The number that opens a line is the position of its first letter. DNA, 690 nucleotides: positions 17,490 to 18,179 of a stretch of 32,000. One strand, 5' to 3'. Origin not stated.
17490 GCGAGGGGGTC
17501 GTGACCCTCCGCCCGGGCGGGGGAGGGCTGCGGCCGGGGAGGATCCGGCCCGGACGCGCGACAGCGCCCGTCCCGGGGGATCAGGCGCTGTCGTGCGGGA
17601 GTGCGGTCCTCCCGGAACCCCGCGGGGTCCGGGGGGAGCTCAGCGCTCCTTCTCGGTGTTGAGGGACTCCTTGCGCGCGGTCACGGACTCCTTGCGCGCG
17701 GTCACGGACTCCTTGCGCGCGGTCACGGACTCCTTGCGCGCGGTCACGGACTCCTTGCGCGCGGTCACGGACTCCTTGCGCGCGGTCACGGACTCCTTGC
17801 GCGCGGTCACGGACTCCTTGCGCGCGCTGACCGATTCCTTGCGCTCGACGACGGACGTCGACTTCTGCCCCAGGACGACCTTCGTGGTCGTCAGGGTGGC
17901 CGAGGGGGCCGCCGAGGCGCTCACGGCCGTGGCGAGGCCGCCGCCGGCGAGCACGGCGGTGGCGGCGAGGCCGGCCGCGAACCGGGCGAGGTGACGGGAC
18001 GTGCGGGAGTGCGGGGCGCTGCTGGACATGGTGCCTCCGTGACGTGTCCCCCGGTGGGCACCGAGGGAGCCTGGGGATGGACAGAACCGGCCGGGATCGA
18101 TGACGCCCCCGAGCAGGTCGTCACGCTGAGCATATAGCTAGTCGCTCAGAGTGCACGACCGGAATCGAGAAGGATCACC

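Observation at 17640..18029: Predicted secreted 129-aa protein made of nine RKESVTA heptads, encoded by seven perfect 21-bp tandem repeats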

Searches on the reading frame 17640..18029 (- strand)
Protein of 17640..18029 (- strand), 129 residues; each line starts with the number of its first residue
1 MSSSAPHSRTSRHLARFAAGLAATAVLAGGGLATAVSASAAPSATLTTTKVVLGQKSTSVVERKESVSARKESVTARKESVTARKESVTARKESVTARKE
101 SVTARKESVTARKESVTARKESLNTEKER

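Call 4: search_protein_families(library=pfam, proteins=[window:17640-18029:-], max_evalue=1)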
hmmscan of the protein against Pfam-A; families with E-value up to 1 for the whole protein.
window:17640-18029:- (129 aa): 5 families
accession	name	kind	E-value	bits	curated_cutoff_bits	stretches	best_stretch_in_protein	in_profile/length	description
PF11932.13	DUF3450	-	0.00068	19.5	32.6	1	46-124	8-85/241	Protein of unknown function (DUF3450)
PF21300.2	LbR_Ice_bind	-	0.0011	19.5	30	1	50-113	14-78/97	Grass antifreeze beta roll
PF04654.17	DUF599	-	0.072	12.9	27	1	10-64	56-109/211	Protein of unknown function, DUF599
PF24319.2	DUF7491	-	0.21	12.3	30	0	63-99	50-86/90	Coiled-coil region of unknown function (DUF7491)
PF14854.11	LURAP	-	0.42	11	25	0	48-101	33-82/118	Leucine rich adaptor protein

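Call 5: search_protein_families(library=ncbifam, proteins=[window:17640-18029:-], max_evalue=10)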
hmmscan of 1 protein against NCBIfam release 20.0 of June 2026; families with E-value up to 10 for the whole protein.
window:17640-18029:- (129 aa): 6 families
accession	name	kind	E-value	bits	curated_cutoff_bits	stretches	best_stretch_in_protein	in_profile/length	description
NF047368.1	collar_FlbB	equivalog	0.00026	20.9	110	1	57-126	45-114/193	periplasmic-type flagellar collar protein FlbB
NF038350.1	taxis_HmpF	equivalog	0.00029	19.3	200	1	32-121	220-309/553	pilus motility taxis protein HmpF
TIGR03319.1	RNase_Y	equivalog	0.00056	18.5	454.35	1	50-125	51-129/514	ribonuclease Y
NF009344.0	PRK12705.1-1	equivalog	0.0016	17.1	831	1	59-126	96-167/572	hypothetical protein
NF043060.1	MAP_0585_fam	equivalog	0.2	11.6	170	1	15-114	7-110/319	MAP_0585 family protein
NF047808.1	LIC11299_lipo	equivalog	4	7.6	170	1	51-89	44-82/119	LIC11299 family lipoprotein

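Call 6: find_homologous_proteins(query=window:17643-18029:-, max_evalue=0.01)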
Query window:17643-18029:- (129 aa): 1 proteins with E <= 0.01 among 6990 candidates.
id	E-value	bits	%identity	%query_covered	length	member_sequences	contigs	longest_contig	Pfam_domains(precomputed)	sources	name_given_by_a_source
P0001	2.9e-11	61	56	50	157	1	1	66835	-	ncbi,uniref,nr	ncbi:hypothetical protein GCM10011389_37160 [Pontibacillus salipaludis]|uniref:Uncharacterized prote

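Call 8: find_encoding_contigs(protein=window:17643-18029:-, flank=5000, max_places=6)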
Protein window:17643-18029:- (129 aa): no gene with exactly this product is on record in the collection.

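Call 21: find_homologous_proteins(query=A1, max_evalue=10)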
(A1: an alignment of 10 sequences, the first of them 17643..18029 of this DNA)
Query A1 (10 sequences) (129 aa, profile of the alignment): 10 proteins with E <= 10 among 8000 candidates.
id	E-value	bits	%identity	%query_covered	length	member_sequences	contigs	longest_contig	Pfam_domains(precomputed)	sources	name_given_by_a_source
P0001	5.6e-4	38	56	50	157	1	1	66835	-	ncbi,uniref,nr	ncbi:hypothetical protein GCM10011389_37160 [Pontibacillus salipaludis]|uniref:Uncharacterized prote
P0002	1.5e-1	30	31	32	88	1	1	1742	-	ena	-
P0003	1.3e+0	27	-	-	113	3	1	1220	-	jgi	-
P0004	1.5e+0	27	-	-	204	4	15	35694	PF00877.26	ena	-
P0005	1.7e+0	26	-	-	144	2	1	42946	-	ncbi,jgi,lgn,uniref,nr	ncbi:MAG: hypothetical protein JF597_33025 [Streptomyces sp.]|jgi:hypothetical protein|uniref:hypoth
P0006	4.4e+0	25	-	-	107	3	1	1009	-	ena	-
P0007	4.7e+0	25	80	8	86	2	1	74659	-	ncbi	ncbi:hypothetical protein ACWCQY_34300, partial [Streptomyces sp. NPDC002078]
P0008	6.1e+0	25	48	33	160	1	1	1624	-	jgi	jgi:hypothetical protein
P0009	6.3e+0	25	-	-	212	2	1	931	-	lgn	-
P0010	6.8e+0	25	77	10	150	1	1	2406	PF17957.8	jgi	jgi:hypothetical protein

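Call 22: list_cluster_members(proteins=[window:17643-18029:-, L003:3473-3895:+, L004:5836-6192:+, L005:5836-6213:+, L007:1769-2188:+, L008:5665-5985:+, L009:5653-6006:+, L010:3848-4276:+, L011:5662-6651:+, L013:1732-2019:+])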
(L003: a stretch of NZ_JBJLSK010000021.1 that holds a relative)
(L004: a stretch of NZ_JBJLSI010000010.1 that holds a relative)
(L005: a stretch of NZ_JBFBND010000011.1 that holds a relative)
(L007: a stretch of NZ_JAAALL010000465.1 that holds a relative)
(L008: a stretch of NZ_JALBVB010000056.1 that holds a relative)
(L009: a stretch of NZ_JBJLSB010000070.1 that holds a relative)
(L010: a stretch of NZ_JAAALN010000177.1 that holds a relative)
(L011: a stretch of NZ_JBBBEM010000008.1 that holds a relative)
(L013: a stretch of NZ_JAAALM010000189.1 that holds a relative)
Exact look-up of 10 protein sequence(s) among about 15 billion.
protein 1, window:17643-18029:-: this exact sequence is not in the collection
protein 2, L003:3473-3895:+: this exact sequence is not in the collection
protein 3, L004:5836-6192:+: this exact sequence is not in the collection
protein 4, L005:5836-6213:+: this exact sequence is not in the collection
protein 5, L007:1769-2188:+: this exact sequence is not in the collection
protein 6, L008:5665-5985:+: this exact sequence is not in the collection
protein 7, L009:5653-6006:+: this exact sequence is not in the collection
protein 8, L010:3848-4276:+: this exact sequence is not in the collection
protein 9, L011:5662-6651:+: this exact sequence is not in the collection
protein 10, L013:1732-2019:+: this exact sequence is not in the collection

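Call 26: find_encoding_contigs(protein=P0002, flank=5000)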
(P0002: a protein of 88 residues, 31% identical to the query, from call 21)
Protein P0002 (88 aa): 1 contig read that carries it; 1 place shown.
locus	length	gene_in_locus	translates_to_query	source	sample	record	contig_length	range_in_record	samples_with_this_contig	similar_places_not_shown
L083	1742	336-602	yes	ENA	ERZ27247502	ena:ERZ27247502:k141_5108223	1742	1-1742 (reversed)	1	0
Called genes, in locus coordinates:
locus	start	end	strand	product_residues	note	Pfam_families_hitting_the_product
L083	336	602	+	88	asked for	-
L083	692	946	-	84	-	PF12728:HTH_17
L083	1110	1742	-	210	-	?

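Call 32: predict_structure(protein=window:17643-18029:-)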
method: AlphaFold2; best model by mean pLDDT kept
length: 129 residues; sequences in the alignment: 1
mean_pLDDT: 75.9   pTM: 0.43
mean pLDDT of the five models: 75.9, 75.7, 74.9, 74.1, 73.9
residues with pLDDT >= 90: 61; 70-90: 9; 50-70: 48; < 50: 11
segments of 3 or more residues with pLDDT < 50: 1-4, 33-35
pLDDT, mean of each block of 10 residues (from residue 1): 50 57 53 48 57 66 86 96 97 97 96 96 92
secondary structure, 60 per line:
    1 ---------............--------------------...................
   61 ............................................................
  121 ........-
elements in order: H10-21 H42-128

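Call 53: predict_structure(protein=P0002)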
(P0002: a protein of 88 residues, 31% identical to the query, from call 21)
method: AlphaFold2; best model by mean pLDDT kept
length: 88 residues; sequences in the alignment: 1
mean_pLDDT: 58.6   pTM: 0.23
mean pLDDT of the five models: 58.6, 57.9, 56.9, 56.6, 51.8
residues with pLDDT >= 90: 0; 70-90: 11; 50-70: 71; < 50: 6
segments of 3 or more residues with pLDDT < 50: none
pLDDT, mean of each block of 10 residues (from residue 1): 60 73 67 55 51 55 55 56 54
secondary structure, 60 per line:
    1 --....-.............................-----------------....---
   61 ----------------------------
elements in order: H3-6 H8-36 H54-57

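Call 54: fold_search(model_id=the predicted structure, library=pdb)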
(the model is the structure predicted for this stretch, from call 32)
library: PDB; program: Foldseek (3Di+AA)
matches with E <= 10: 1; with E <= 0.001: 0
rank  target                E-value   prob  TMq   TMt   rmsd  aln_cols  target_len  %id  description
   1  4wik_A                9.0e+00  0.04  0.32  0.21  26.3       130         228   12  HUMAN SPLICING FACTOR, CONSTRUCT 2 (released 2015-04-01)
